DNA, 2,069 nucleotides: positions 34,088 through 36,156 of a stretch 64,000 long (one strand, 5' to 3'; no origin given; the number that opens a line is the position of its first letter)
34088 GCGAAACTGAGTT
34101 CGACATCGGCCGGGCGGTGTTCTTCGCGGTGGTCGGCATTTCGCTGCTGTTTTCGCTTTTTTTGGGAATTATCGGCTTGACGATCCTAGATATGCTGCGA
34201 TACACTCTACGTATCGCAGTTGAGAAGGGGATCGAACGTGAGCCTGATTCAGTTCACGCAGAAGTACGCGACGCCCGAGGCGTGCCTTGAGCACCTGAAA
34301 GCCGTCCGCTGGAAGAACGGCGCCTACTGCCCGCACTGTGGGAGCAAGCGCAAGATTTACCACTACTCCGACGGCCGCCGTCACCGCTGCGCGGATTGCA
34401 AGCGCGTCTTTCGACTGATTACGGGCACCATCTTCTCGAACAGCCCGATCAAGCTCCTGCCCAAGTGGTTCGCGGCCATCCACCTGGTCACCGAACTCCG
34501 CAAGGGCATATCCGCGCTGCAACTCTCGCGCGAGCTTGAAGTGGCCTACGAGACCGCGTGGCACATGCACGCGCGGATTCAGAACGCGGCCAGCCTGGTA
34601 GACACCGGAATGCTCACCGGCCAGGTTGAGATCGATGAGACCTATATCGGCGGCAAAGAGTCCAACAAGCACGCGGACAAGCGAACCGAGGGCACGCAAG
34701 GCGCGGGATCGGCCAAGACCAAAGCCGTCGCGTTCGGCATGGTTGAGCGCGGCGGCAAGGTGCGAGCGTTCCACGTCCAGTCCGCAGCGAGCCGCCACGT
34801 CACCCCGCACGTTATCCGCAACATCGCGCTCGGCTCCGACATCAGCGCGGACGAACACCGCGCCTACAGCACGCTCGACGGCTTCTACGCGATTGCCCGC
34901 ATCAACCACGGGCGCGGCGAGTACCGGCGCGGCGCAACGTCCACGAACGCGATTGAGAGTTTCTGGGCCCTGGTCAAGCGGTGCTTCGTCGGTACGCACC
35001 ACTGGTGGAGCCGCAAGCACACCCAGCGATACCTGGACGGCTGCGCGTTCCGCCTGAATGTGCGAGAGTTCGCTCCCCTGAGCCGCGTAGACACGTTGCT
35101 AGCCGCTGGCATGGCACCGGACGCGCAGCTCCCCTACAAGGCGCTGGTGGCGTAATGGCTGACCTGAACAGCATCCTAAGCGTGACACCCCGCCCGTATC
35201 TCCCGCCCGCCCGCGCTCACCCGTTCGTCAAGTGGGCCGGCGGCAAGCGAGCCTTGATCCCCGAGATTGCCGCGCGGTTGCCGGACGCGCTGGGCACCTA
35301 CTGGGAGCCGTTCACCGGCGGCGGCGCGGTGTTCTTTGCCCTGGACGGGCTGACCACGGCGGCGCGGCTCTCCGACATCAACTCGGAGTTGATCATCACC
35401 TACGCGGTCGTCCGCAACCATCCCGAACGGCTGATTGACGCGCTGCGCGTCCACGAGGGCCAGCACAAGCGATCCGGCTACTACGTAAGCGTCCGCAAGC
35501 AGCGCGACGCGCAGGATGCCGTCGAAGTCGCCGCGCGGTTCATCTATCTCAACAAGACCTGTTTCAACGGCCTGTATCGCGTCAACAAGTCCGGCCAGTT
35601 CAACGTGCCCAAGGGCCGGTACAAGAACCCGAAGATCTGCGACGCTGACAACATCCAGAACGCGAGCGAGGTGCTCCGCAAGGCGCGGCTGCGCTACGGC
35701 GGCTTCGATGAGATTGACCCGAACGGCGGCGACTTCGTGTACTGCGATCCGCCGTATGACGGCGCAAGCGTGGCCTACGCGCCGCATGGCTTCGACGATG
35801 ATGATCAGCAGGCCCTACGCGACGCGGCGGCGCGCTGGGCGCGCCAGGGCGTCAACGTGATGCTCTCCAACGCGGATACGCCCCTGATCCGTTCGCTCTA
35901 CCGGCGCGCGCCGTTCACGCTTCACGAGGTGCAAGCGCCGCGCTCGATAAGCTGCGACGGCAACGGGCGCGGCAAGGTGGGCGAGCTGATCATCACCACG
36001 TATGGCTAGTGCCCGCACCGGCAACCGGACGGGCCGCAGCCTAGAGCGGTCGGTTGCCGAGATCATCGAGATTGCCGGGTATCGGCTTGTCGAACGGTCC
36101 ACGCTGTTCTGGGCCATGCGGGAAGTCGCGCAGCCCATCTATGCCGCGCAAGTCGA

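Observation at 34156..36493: IS1595-family element carrying a methyltransferase-nuclease cargo, freshly inserted into an ABC-2 permease gene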

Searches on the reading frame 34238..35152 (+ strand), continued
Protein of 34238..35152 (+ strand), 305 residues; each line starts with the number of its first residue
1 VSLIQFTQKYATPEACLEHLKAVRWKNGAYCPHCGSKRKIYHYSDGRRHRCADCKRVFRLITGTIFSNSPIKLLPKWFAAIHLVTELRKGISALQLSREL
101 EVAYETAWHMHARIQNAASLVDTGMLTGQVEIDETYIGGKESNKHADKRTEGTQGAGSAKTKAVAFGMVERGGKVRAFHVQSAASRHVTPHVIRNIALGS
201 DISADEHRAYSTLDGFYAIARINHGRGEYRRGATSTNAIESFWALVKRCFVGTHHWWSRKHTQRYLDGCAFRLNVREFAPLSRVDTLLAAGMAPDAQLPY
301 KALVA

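Call 84: search_protein_families(library=pfam, proteins=[L126:5900-6919:+, L126:6910-7473:+, L129:2032-2862:+, L129:2866-3543:+, L162:6009-7334:+, L128:5899-6954:+, L128:7761-8636:+, L150:4794-5840:+, L175:2184-2963:-, L175:2963-3460:-], max_evalue=0.001)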
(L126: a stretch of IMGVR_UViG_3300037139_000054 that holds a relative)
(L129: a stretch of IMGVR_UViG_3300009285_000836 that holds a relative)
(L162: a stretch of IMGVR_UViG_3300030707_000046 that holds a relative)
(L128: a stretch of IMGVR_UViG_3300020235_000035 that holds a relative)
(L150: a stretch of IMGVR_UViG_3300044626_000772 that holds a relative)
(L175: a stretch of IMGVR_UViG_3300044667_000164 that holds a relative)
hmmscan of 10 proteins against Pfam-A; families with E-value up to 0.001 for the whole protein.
L126:5900-6919:+ (340 aa): 1 family
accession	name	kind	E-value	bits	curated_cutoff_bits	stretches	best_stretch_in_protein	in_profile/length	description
PF00145.23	DNA_methylase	-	3.8e-60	204.5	22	1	36-335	3-322/324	C-5 cytosine-specific DNA methylase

L126:6910-7473:+ (188 aa): 2 families
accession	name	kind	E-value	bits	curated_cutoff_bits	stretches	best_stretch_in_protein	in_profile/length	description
PF01844.29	HNH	-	2.2e-08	34.5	21.4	1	100-149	1-43/47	HNH endonuclease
PF14279.12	HNH_5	-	1.7e-06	28.3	27.5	1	119-151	12-44/56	HNH endonuclease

L129:2032-2862:+ (277 aa): 1 family
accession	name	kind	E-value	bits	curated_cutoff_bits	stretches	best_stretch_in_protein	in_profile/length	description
PF01555.25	N6_N4_Mtase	-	3.2e-18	66.9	26.7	1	89-275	3-211/221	DNA methylase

L129:2866-3543:+ (226 aa): 0 families

L162:6009-7334:+ (442 aa): 1 family
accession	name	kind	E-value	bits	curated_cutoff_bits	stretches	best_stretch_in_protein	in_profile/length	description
PF01555.25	N6_N4_Mtase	-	1.1e-43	150.2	26.7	1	30-433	1-221/221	DNA methylase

L128:5899-6954:+ (352 aa): 1 family
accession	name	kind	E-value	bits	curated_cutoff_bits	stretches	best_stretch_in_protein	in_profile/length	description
PF04383.19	KilA-N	-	6.9e-23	81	23.8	1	10-139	2-105/107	KilA-N domain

L128:7761-8636:+ (292 aa): 1 family
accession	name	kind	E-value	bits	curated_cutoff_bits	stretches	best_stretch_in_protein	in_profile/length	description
PF10546.14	P63C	-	1.9e-35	121.8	26.1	1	161-252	1-93/93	P63C domain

L150:4794-5840:+ (349 aa): 1 family
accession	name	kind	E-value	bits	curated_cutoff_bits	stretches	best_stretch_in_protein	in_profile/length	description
PF10546.14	P63C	-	2.5e-31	108.6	26.1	1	179-272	1-93/93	P63C domain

L175:2184-2963:- (260 aa): 1 family
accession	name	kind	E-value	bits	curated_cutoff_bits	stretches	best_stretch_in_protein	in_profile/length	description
PF08861.15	DUF1828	-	9.8e-14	51.9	22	1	26-118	1-90/91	Domain of unknown function DUF1828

L175:2963-3460:- (166 aa): 0 families

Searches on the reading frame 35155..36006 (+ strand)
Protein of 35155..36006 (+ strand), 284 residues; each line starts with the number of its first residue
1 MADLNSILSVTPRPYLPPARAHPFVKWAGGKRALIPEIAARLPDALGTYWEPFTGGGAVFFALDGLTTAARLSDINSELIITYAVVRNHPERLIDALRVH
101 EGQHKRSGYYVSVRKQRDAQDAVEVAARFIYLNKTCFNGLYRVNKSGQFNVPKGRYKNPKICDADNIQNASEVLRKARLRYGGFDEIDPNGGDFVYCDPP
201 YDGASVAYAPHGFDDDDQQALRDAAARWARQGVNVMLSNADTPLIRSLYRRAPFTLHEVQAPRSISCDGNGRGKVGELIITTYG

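Call 5: search_protein_families(library=pfam, proteins=[window:35155-36006:+], max_evalue=0.01)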
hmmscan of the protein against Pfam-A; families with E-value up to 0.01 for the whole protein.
window:35155-36006:+ (284 aa): 1 family
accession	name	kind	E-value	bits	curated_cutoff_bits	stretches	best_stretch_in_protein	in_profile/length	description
PF02086.21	MethyltransfD12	-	2.7e-57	194.8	22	1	27-265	1-253/253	D12 class N6 adenine-specific DNA methyltransferase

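Call 6: search_protein_families(library=ncbifam, proteins=[window:35155-36006:+], max_evalue=0.01)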
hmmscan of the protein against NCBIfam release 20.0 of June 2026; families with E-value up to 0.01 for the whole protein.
window:35155-36006:+ (284 aa): 2 families
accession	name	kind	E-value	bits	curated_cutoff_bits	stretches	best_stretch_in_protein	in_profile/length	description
TIGR00571.1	dam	subfamily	2.9e-78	263.2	114.85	1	22-281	2-266/267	Dam family site-specific DNA-(adenine-N6)-methyltransferase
NF008152.0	PRK10904.1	equivalog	1.3e-45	155.9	441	1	22-279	5-265/271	adenine-specific DNA-methyltransferase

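Call 35: search_solved_structures(query=window:35155-36006:+, max_evalue=0.001, show_alignments=3)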
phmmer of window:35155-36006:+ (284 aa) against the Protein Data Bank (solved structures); distinct sequences matched with E-value up to 0.001: 10.
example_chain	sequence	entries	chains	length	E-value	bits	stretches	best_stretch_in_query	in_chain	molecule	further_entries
2dpm_A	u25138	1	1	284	7.8e-59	202.9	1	21-283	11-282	PROTEIN (ADENINE-SPECIFIC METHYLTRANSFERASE DPNII 1)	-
4rtj_A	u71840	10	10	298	5.6e-36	127.9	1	21-279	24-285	DNA adenine methylase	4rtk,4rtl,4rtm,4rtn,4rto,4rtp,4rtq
2ore_D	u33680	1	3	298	5.9e-36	127.8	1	21-279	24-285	DNA adenine methylase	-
4gbe_D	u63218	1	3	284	6.8e-36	127.6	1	22-279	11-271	DNA adenine methylase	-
2g1p_A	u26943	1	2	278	7.1e-36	127.5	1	22-279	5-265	DNA adenine methylase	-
4gol_D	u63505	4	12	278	7.4e-36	127.5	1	22-279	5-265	DNA adenine methylase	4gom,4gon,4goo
7m6b_B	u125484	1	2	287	4.1e-15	59.4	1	25-260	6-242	Site-specific DNA-methyltransferase (adenine-specific)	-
1yfj_A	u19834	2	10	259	2e-06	30.9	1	25-239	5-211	DNA adenine methylase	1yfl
1yf3_A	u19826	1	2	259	2.8e-06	30.4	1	25-239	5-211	DNA adenine methylase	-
1q0s_A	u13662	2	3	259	3.5e-06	30.1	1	25-220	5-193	DNA adenine methylase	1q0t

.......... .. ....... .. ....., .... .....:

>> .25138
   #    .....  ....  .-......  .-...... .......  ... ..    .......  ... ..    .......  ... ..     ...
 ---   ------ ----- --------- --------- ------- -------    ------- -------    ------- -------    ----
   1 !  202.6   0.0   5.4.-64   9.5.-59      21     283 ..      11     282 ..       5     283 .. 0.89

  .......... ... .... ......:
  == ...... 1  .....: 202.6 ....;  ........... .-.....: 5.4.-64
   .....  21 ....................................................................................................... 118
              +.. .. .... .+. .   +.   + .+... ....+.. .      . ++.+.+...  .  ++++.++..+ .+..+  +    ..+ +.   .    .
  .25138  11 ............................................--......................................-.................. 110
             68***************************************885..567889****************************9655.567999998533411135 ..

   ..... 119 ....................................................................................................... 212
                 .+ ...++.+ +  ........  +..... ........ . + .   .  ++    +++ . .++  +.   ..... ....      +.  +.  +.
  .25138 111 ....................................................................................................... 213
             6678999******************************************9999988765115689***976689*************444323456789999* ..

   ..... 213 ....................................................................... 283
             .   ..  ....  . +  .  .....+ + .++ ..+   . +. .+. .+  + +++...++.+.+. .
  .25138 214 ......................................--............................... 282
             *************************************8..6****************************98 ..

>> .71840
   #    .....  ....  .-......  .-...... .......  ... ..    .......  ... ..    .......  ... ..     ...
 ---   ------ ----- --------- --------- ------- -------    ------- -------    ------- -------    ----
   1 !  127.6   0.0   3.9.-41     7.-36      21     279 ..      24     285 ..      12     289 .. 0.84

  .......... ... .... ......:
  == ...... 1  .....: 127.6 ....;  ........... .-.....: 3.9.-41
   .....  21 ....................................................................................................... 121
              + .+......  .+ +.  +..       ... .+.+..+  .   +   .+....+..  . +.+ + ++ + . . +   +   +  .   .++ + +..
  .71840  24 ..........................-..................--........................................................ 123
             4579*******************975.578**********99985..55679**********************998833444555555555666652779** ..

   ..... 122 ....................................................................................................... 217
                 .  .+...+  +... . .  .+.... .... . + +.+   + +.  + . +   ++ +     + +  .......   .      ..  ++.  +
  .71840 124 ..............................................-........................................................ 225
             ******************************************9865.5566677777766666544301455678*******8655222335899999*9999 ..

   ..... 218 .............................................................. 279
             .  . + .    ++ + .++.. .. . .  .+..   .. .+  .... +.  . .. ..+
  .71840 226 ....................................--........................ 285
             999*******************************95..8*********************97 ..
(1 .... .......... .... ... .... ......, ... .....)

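Call 44: search_protein_families(library=padloc, proteins=[window:35155-36006:+], max_evalue=0.01)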
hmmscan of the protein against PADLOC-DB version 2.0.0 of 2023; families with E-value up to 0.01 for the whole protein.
window:35155-36006:+ (284 aa): 21 families
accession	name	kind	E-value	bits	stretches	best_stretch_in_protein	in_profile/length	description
PDLC03294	MTase_II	-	2e-84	281.5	1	21-283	4-271/272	Type II methyltransferase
PDLC03735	oMTase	-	1.2e-79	265.7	1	21-283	7-282/284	orphan methyltransferase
PDLC03729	oMTase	-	8.2e-61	203.9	1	21-279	4-265/275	orphan methyltransferase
PDLC03261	MTase_II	-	2.4e-59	199.2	1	20-273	23-278/643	Type II methyltransferase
PDLC03266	MTase_II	-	2.4e-57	192.5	1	21-279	14-280/285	Type II methyltransferase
PDLC03247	MTase_II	-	2.1e-28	97.4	1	25-283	6-265/282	Type II methyltransferase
PDLC03344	MTase_II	-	1.9e-27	94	1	22-167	4-151/154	Type II methyltransferase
PDLC03264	MTase_II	-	6.4e-21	72.9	1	22-225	12-224/306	Type II methyltransferase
PDLC03253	MTase_II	-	4.1e-18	64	1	22-282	4-252/253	Type II methyltransferase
PDLC03349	MTase_II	-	1.8e-16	58.2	2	103-223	167-297/374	Type II methyltransferase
PDLC03383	MTase_II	-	1.9e-16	58.4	2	128-240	144-261/318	Type II methyltransferase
PDLC03302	MTase_II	-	8.3e-16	55.8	1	24-238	362-575/626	Type II methyltransferase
PDLC03290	MTase_II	-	1.6e-11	42.1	1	24-239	7-236/292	Type II methyltransferase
PDLC03717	oMTase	-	3e-11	41.3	1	25-206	6-189/285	orphan methyltransferase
PDLC04018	PD-Lambda-5_B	-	4.3e-11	40.6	1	26-255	9-249/291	-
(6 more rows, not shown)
